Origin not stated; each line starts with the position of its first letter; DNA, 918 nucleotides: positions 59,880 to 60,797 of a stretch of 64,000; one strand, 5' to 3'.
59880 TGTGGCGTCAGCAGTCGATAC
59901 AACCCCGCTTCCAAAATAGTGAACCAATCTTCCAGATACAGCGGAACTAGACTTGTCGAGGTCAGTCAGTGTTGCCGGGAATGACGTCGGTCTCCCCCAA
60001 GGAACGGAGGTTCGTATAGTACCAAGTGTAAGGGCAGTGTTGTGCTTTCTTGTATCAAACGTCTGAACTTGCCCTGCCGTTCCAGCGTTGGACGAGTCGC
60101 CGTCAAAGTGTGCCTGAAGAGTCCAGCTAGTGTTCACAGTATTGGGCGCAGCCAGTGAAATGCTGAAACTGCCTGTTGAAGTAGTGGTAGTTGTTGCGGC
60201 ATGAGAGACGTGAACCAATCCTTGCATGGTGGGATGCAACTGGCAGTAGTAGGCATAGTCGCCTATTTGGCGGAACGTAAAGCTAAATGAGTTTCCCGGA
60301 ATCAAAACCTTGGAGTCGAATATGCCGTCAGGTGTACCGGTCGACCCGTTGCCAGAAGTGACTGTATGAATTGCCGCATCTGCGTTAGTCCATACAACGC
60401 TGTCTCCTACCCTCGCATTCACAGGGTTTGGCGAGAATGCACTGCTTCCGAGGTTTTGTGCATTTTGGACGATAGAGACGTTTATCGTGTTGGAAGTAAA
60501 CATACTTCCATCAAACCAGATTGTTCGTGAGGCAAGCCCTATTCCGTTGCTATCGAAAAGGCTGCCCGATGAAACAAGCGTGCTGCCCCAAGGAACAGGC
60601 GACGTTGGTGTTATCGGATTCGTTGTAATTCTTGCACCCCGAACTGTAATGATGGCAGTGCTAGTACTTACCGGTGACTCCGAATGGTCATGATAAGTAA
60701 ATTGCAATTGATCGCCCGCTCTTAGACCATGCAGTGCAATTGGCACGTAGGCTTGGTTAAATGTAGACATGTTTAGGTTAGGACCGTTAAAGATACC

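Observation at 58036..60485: Amicyanin-like cupredoxin nested inside an Ig-like module of two tandem surface proteins: copper ligands intact in one copy, lost in the other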

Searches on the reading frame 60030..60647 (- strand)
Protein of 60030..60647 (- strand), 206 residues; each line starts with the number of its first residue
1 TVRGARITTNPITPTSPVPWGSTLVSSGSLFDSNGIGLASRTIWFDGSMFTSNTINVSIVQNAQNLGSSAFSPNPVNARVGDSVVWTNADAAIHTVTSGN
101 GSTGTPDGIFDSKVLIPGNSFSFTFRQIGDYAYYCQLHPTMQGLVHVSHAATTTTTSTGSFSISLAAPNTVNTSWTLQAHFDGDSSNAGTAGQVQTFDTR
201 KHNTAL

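Call 9: find_homologous_proteins(query=window:60030-60647:-, max_evalue=0.001)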
Query window:60030-60647:- (206 aa): 54 proteins with E <= 0.001 among 596 candidates.
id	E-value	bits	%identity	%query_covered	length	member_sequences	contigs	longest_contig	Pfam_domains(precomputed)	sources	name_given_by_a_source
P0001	4.4e-30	123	54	53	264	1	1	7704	PF00127.27,PF13473.13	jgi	jgi:plastocyanin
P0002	1.6e-29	122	56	42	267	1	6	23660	PF00127.27,PF13473.13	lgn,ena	-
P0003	1.3e-27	115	59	44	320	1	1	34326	PF00127.27,PF13473.13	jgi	jgi:plastocyanin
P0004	2.5e-27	114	54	48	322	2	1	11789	PF00127.27,PF13473.13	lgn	-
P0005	8.3e-23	100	54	45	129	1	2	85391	PF00127.27,PF13473.13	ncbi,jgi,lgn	ncbi:MAG: cupredoxin domain-containing protein [Nitrososphaera sp.]|jgi:plastocyanin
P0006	2.3e-22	98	54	45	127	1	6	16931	PF00127.27,PF13473.13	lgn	-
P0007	1.0e-21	96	56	45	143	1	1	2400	PF00127.27,PF13473.13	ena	-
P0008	1.6e-19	89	54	45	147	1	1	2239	PF00127.27,PF13473.13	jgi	-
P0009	1.9e-19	89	50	45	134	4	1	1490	PF00127.27,PF13473.13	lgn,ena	-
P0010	2.5e-19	88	51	45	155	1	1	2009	PF00127.27,PF13473.13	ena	-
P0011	2.7e-19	88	50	45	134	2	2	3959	PF00127.27,PF13473.13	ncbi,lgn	-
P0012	4.3e-19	88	53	45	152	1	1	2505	PF00127.27,PF13473.13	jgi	jgi:plastocyanin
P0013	4.4e-19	87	47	46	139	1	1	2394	PF00127.27,PF13473.13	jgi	jgi:plastocyanin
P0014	9.8e-19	86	50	45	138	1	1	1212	PF00127.27,PF13473.13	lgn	-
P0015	1.1e-18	86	50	45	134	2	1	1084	PF00127.27,PF13473.13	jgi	jgi:plastocyanin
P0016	1.1e-18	86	50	45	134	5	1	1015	PF00127.27,PF13473.13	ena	-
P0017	1.2e-18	86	47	46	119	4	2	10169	PF00127.27,PF13473.13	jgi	jgi:plastocyanin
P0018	1.9e-18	85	50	45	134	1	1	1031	PF00127.27,PF13473.13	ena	-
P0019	5.3e-18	84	47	46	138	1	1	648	PF00127.27,PF13473.13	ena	-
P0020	6.9e-18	84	49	45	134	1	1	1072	PF00127.27,PF13473.13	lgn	-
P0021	1.3e-17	83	49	45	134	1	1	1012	PF00127.27,PF13473.13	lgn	-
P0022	1.3e-17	83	51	47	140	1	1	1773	PF00127.27,PF13473.13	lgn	-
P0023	3.0e-17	82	52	45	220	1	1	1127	PF00127.27,PF13473.13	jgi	jgi:plastocyanin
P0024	3.0e-17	81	52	45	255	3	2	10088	PF00127.27,PF13473.13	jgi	jgi:plastocyanin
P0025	5.9e-17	81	48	46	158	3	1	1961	PF00127.27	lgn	-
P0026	5.9e-17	81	52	45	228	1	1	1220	PF00127.27,PF13473.13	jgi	jgi:plastocyanin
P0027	1.3e-16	79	50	47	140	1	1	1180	PF00127.27,PF13473.13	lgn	-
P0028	2.7e-15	75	45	47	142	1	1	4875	PF00127.27,PF13473.13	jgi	jgi:plastocyanin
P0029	3.4e-15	75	48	41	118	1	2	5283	PF00127.27,PF13473.13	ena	-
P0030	3.5e-15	75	45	46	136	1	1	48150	PF00127.27,PF13473.13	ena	-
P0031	2.3e-14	72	45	45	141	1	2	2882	PF00127.27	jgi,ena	-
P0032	3.0e-14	72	40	55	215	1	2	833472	PF00127.27,PF13860.13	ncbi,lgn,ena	-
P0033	4.0e-14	71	47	45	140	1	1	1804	PF00127.27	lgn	-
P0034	1.4e-13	70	43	48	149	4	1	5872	PF00127.27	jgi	jgi:plastocyanin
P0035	1.6e-13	69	40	55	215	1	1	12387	PF00127.27,PF13860.13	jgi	jgi:plastocyanin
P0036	3.4e-13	68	52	45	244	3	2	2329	PF00127.27,PF13473.13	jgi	jgi:plastocyanin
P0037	6.7e-13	67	46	38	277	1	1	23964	PF00127.27,PF13473.13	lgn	-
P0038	1.1e-12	67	44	38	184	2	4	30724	PF00127.27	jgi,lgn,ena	-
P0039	2.2e-12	66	42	44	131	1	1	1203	PF00127.27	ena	-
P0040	2.4e-11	62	44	44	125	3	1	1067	PF00127.27,PF13473.13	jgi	-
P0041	4.6e-10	58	41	41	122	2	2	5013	PF00127.27,PF13473.13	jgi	jgi:plastocyanin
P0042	5.4e-10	58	44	38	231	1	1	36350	PF00127.27,PF13473.13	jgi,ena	-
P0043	5.6e-10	58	48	37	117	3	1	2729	PF00127.27,PF13473.13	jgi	jgi:plastocyanin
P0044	1.3e-9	57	42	38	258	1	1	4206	PF00127.27,PF13473.13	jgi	jgi:plastocyanin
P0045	2.5e-9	56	45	38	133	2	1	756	PF00127.27,PF13473.13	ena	-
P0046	3.5e-9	55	42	38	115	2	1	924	PF00127.27,PF13473.13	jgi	jgi:plastocyanin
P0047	1.0e-8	54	46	38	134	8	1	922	PF00127.27,PF13473.13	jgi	-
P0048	1.3e-8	53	52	36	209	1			PF00127.27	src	-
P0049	1.9e-8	53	38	45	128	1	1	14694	PF00127.27,PF13473.13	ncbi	ncbi:MAG: plastocyanin/azurin family copper-binding protein [Gemmatimonadota bacterium]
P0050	1.6e-7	50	43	37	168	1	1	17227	PF00127.27,PF13473.13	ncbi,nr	ncbi:MAG: cupredoxin domain-containing protein [Chloroflexales bacterium]|nr:cupredoxin domain-conta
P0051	7.2e-7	48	42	38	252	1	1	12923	PF00127.27,PF13473.13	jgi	jgi:plastocyanin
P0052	1.0e-6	47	43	40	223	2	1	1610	PF00127.27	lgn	-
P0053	4.9e-4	38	47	31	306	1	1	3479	PF13715.13,PF00127.27,PF13473.13,PF17802.8,PF23193.2,PF13620.13,PF09430.17,PF22904.4,PF17210.10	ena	-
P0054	6.0e-4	38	35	42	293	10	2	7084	PF13473.13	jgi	jgi:plastocyanin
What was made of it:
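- Tried and rejected: Call 9 returned only cupredoxin-part hits.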

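Call 24: search_protein_representatives(protein=window:60030-60647:-)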
Query: 206 residues. Proteins with E-value up to 0.001 (for the whole library): 22883; up to 1e-10: 3069; up to 1e-30: 167. The best 150 are listed.
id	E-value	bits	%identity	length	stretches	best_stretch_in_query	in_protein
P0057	1.1e-127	440.2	80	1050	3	1-206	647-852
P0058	4.4e-83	294.7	38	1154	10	57-151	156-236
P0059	1.4e-71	257.2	41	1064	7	65-155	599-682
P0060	1.5e-70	253.7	43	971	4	65-159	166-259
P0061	8.8e-65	234.9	41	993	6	70-148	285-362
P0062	1.6e-64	234.1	38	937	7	65-153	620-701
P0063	3.1e-63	229.9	39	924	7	63-168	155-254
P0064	7.0e-63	228.7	38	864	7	46-169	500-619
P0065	1.9e-62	227.3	42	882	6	65-148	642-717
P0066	5.9e-61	222.5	42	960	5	62-155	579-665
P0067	1.9e-60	220.8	39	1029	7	62-152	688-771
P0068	5.3e-60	219.3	40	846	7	65-157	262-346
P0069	1.1e-59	218.3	36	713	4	65-160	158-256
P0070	3.3e-59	216.7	38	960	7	71-157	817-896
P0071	1.3e-58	214.8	40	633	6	71-162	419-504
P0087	2.0e-50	188.1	46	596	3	7-206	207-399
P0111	4.7e-44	167.3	40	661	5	66-150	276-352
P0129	8.4e-41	156.7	40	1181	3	68-153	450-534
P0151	5.8e-37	144.1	38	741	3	73-148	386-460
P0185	4.2e-33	131.5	40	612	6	80-160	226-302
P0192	8.6e-33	130.5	43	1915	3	67-163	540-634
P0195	1.7e-32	129.5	39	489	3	68-146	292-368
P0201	4.7e-32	128.1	39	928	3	50-153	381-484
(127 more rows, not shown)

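Call 26: find_encoding_contigs(protein=P0057, flank=3000, max_places=6)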
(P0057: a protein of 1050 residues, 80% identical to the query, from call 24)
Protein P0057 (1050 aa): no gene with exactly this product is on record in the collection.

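Call 27: find_encoding_contigs(protein=P0087, flank=3000, max_places=6)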
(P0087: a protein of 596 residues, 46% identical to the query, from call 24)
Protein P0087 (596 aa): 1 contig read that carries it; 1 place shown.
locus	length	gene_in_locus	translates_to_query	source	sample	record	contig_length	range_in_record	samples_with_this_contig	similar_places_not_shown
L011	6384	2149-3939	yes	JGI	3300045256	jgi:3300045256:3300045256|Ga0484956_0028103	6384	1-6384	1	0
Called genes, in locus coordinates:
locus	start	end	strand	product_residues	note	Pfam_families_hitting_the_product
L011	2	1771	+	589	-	?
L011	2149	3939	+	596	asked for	PF13473:Cupredoxin_1 (weak), PF00127:Copper-bind (faint), PF16640:Big_3_5 (weak)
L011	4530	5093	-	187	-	PF03167:UDG (weak)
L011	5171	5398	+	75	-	-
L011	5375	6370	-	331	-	PF00188:CAP (weak)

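Call 28: list_cluster_members(proteins=[P0057, P0087])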
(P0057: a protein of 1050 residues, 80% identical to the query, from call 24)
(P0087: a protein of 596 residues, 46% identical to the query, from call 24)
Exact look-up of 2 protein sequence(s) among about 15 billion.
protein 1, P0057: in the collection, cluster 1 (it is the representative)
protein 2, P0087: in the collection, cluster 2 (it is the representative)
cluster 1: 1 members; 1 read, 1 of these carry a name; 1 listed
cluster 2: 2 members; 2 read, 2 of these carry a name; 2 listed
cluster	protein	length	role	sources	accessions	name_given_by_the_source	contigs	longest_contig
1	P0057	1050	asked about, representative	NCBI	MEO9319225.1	MAG: plastocyanin/azurin family copper-binding protein [Nitrososphaera sp.]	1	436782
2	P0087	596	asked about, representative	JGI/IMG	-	plastocyanin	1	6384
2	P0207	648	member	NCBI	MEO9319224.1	MAG: plastocyanin/azurin family copper-binding protein [Nitrososphaera sp.]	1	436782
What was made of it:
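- Tried and rejected: It succeeded later through P0057 and P0087 (call 28).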

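Call 51: predict_structure(alignment_id=A5)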
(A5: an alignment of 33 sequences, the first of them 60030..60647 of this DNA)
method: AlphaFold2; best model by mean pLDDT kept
length: 206 residues; sequences in the alignment: 33
mean_pLDDT: 71.6   pTM: 0.64
mean pLDDT of the five models: 71.6, 71.4, 69.9, 68.3, 68.2
residues with pLDDT >= 90: 94; 70-90: 5; 50-70: 49; < 50: 58
segments of 3 or more residues with pLDDT < 50: 1-5, 8-18, 20-23, 170-173, 182-206
pLDDT, mean of each block of 10 residues (from residue 1): 45 44 53 59 52 92 98 96 97 98 96 98 95 98 93 54 53 49 43 41 34
secondary structure, 60 per line:
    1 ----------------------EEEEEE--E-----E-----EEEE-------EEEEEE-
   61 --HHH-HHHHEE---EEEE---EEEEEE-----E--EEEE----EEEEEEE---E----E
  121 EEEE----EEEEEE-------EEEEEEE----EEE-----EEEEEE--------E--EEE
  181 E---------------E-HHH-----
elements in order: E23-28 E43-46 E54-59 H67-70 E76-79 E83-88 E97-100 E105-111 E120-124 E129-134 E142-148 E153-155 E161-166 E178-181
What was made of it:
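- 60201..60503 (-): B inserted cupredoxin (residues 1123-1223) with type-1 ligands His1168 (60366-60368), Cys1209 (60243-60245), His1212 (60234-60236) and Met1215 (60225-60227). AlphaFold2 pLDDT 92-98 (call 51).
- pLDDT 92-98 (call 51). In the first AlphaFold2 model, made with a cupredoxin-only alignment, the flanks had low confidence (pLDDT 41-59, call 51).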

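Call 59: list_cluster_members(proteins=[P0151, P0129, P0192, P0201, P0195, P0185, P0054, P0058, P0111, P0055])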
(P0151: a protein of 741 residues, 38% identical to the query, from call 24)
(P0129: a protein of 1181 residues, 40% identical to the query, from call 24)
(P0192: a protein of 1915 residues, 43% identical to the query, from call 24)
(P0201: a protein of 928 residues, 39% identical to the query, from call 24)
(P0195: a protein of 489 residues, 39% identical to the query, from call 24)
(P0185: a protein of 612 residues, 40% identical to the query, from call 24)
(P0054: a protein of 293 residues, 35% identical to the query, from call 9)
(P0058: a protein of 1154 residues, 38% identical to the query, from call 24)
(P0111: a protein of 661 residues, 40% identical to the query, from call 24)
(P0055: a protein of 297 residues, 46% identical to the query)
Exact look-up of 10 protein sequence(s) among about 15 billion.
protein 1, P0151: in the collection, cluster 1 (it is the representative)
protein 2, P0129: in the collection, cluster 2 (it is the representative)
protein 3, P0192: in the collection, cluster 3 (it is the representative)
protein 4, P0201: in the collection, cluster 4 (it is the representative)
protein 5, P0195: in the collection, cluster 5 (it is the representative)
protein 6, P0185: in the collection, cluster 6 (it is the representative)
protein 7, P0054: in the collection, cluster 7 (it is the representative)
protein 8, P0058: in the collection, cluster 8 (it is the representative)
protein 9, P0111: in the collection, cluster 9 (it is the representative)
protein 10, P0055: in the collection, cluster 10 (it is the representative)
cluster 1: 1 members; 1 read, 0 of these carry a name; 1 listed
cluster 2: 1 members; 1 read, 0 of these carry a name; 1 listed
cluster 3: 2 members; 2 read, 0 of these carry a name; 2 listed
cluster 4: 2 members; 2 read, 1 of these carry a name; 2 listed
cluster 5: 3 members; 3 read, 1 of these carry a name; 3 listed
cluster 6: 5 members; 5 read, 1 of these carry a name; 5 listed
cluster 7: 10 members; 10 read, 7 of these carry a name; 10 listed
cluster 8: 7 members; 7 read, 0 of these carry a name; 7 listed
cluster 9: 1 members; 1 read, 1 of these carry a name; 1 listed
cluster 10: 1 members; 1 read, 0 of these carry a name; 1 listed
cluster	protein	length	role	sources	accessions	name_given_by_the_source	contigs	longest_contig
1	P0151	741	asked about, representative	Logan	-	-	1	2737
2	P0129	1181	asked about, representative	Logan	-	-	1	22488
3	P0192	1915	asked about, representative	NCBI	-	-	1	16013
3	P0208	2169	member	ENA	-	-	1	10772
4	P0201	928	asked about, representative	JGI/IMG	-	plastocyanin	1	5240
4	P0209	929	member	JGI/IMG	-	-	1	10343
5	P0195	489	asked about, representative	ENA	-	-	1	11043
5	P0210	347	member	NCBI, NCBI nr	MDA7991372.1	MAG: plastocyanin/azurin family copper-binding protein, partial [Gammaproteobacteria ... | plastocyanin/azurin family copper-binding protein [Gammaproteobacteria bacterium]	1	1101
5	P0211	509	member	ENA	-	-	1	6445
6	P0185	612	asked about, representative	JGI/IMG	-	plastocyanin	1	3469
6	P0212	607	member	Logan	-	-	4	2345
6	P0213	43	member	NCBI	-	-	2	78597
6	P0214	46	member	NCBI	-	-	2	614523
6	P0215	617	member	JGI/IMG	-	-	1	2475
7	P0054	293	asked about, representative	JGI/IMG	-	plastocyanin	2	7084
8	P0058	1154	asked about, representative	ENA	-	-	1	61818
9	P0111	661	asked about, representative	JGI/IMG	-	plastocyanin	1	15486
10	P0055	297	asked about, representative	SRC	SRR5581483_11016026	-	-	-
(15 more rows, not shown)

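Call 61: fold_search(model_id=the predicted structure, library=pdb)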
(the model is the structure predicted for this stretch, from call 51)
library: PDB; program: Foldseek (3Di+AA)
matches with E <= 10: 1212; with E <= 0.001: 326
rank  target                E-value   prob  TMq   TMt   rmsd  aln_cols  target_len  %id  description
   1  5fc9_A                1.4e-09  1.00  0.43  0.91   1.7        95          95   33  Novel Purple Cupredoxin from Nitrosopumilus maritimus (released 2016-05-11)
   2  9cck_A                3.1e-09  1.00  0.40  0.21   8.0       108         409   30  Multi-copper oxidase with a C-terminal cupredoxin domain from Nitrosopumilus maritimus (released 2025-02-05)
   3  1sfd_A                3.9e-07  1.00  0.36  0.69   8.0       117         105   22  oxidized form of amicyanin mutant P94F (released 2004-07-27)
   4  5u7n_B                1.1e-06  1.00  0.34  0.57   2.6       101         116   22  CRYSTAL STRUCTURE OF A CHIMERIC CUA DOMAIN (SUBUNIT II) OF CYTOCHROME BA3 FROM THERMUS THERMOPHILUS WITH THE AMICYANIN (released 2017-11-22)
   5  3rym_A                1.4e-06  1.00  0.37  0.71   8.0       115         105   22  Structure of Oxidized M98K mutant of Amicyanin (released 2011-11-23)
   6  2idq                  2.0e-06  1.00  0.36  0.67   3.7        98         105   22  Structure of M98A mutant of amicyanin, Cu(II) (released 2007-03-13)
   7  2qdv                  2.2e-06  1.00  0.37  0.71   7.7       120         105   22  Structure of the Cu(II) form of the M51A mutant of amicyanin (released 2007-12-11)
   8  1ylb                  2.4e-06  1.00  0.36  0.71   4.2       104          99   25  NMR solution structure of the reduced spinach plastocyanin (released 2005-04-05)
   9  5u7n_E                2.4e-06  1.00  0.34  0.58   2.6       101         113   22  CRYSTAL STRUCTURE OF A CHIMERIC CUA DOMAIN (SUBUNIT II) OF CYTOCHROME BA3 FROM THERMUS THERMOPHILUS WITH THE AMICYANIN (released 2017-11-22)
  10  2gb2                  2.5e-06  1.00  0.37  0.71   9.7       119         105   24  The P52G mutant of amicyanin in the Cu(II) state. (released 2006-08-01)
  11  3cvb_A                2.6e-06  1.00  0.37  0.70   3.6       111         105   25  Regulation of Protein Function: Crystal Packing Interfaces and Conformational Dimerization (released 2008-07-08)
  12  6kol                  2.6e-06  1.00  0.38  0.58   3.7       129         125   19  Crystal structure of auracyanin from photosynthetic bacterium Roseiflexus castenholzii (released 2020-01-29)
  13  6hbe_C                2.8e-06  1.00  0.36  0.17   3.2       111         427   23  Cu-containing nitrite reductase (NirK) from Thermus scotoductus SA-01 (released 2019-01-23)
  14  5u7n_G                2.8e-06  1.00  0.34  0.59   2.5       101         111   22  CRYSTAL STRUCTURE OF A CHIMERIC CUA DOMAIN (SUBUNIT II) OF CYTOCHROME BA3 FROM THERMUS THERMOPHILUS WITH THE AMICYANIN (released 2017-11-22)
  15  6hbe_A                3.0e-06  1.00  0.37  0.18   3.9       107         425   23  Cu-containing nitrite reductase (NirK) from Thermus scotoductus SA-01 (released 2019-01-23)
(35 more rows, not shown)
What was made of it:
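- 60201..60503 (-): Foldseek match to 5fc9 with TM-score 0.91 and rmsd 1.7 (call 61).
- On Cupredoxin / plastocyanin-azurin family (Pfam PF00127): B: pLDDT 92-98 (call 51) and TM-score 0.91, rmsd 1.7 A to 5fc9 (call 61).
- Closest known: Small blue-copper. Same: TM-score to 5fc9 is 0.91 (call 61).
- TM-score 0.91 to 5fc9 (call 61).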

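Call 72: search_protein_families(library=pfam, proteins=[P0151, P0201, P0129, P0195, P0185, P0054], max_evalue=0.001)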
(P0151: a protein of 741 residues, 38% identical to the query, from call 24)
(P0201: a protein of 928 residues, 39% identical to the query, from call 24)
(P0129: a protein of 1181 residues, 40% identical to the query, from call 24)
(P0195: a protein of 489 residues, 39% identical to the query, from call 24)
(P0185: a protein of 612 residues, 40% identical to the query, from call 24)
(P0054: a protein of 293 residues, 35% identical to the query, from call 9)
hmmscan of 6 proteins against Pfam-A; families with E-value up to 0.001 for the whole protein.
P0151 (741 aa): 1 family
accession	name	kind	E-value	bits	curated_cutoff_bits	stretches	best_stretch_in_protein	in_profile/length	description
PF00127.26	Copper-bind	-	3.7e-12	47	21.2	0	584-666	7-98/99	Copper binding proteins, plastocyanin/azurin family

P0201 (928 aa): 3 families
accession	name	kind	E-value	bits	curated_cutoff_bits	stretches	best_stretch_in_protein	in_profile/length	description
PF00127.26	Copper-bind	-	2.2e-09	38.1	21.2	1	402-478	14-98/99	Copper binding proteins, plastocyanin/azurin family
PF01835.25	MG2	-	5.4e-09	36.7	32.8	1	738-808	27-96/96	MG2 domain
PF13473.12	Cupredoxin_1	-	1.1e-05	25.9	27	0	40-124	27-104/104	Cupredoxin-like domain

P0129 (1181 aa): 4 families
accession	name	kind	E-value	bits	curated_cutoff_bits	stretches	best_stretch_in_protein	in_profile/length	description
PF01835.25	MG2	-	9.4e-15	55.2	32.8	1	758-832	6-84/96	MG2 domain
PF00127.26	Copper-bind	-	4.3e-12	46.7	21.2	1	453-529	14-99/99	Copper binding proteins, plastocyanin/azurin family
PF13473.12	Cupredoxin_1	-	2.7e-10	40.6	27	0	453-528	32-104/104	Cupredoxin-like domain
PF13860.13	FlgD_ig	-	0.00094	19.6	27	0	777-829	19-74/79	FlgD Ig-like domain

P0195 (489 aa): 2 families
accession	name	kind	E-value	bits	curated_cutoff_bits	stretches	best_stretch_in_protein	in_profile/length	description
PF00127.26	Copper-bind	-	1.5e-26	93.1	21.2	3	411-488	12-98/99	Copper binding proteins, plastocyanin/azurin family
PF13473.12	Cupredoxin_1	-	5.2e-15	55.8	27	1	412-488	31-104/104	Cupredoxin-like domain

P0185 (612 aa): 1 family
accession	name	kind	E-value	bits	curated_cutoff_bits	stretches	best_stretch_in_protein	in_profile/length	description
PF00127.26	Copper-bind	-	2.4e-05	25.1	21.2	0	568-596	58-82/99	Copper binding proteins, plastocyanin/azurin family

P0054 (293 aa): 1 family
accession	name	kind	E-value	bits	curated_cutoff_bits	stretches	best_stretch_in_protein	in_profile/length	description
PF13473.12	Cupredoxin_1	-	6.6e-09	36.2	27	1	7-104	4-104/104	Cupredoxin-like domain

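Call 74: find_encoding_contigs(protein=P0129, flank=8000, max_places=2)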
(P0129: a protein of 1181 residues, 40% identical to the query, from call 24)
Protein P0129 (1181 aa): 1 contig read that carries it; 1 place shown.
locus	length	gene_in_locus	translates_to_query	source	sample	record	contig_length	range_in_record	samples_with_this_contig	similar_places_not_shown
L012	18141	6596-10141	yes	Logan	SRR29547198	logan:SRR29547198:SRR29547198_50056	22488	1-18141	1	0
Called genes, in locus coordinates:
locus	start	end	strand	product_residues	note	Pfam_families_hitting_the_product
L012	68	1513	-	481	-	PF00149:Metallophos, PF04042:DNA_pol_E_B, PF12850:Metallophos_2 (weak)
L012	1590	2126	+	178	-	-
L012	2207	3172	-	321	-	PF00589:Phage_integrase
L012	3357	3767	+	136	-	-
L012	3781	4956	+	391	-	-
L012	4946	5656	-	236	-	PF22769:DCD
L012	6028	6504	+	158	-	-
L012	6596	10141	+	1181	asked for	PF13473:Cupredoxin_1 (faint), PF01835:MG2 (faint), PF00127:Copper-bind (weak)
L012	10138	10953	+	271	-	PF01835:MG2 (weak)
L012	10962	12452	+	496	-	PF14247:DUF4344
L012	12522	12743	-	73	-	-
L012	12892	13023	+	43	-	-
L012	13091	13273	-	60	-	-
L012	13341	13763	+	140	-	-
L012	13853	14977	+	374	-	PF00589:Phage_integrase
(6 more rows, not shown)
